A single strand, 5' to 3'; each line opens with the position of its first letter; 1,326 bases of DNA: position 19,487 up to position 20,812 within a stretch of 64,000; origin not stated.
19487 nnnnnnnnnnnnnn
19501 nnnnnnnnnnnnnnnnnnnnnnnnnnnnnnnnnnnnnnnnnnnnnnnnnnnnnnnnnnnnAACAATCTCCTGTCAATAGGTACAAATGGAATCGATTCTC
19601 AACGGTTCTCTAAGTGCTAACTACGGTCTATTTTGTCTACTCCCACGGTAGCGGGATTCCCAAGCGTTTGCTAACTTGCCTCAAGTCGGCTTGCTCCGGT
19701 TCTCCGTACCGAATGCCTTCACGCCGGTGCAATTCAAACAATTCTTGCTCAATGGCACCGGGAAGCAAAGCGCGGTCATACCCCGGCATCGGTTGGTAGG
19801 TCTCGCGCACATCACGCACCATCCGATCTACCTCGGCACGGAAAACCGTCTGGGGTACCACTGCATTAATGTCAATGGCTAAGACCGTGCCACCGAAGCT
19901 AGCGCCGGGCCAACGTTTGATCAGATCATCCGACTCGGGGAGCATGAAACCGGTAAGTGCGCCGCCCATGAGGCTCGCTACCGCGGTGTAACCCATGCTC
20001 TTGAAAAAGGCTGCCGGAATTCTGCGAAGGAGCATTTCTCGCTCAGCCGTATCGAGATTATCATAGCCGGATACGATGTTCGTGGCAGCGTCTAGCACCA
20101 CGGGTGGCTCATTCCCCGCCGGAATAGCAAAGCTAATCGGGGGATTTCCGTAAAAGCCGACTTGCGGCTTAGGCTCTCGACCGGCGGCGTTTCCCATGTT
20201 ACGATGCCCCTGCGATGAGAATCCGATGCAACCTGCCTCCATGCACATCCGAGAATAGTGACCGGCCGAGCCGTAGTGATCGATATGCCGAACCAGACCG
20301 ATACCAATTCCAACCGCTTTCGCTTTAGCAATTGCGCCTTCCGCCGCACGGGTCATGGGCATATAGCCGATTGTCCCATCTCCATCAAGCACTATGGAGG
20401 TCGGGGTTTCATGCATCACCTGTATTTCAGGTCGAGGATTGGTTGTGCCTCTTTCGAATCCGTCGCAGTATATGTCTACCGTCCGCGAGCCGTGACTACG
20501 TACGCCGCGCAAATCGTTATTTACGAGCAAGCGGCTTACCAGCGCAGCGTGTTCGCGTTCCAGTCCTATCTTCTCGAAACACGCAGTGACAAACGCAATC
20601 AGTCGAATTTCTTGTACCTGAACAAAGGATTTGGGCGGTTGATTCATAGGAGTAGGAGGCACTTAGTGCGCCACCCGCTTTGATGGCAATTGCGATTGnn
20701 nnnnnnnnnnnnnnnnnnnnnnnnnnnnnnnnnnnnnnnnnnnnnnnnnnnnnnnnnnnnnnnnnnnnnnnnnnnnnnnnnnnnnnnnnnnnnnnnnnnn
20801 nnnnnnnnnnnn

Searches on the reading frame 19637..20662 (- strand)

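Call 69: search_protein_families(library=pfam, proteins=[window:19637-20662:-], max_evalue=0.00001)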
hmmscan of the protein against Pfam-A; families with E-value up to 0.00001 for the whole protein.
window:19637-20662:- (341 aa): 1 family
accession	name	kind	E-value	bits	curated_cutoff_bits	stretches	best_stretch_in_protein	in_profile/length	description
PF02615.19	Ldh_2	-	3.3e-59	201.1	38.8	2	20-198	5-179/333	Malate/L-lactate dehydrogenase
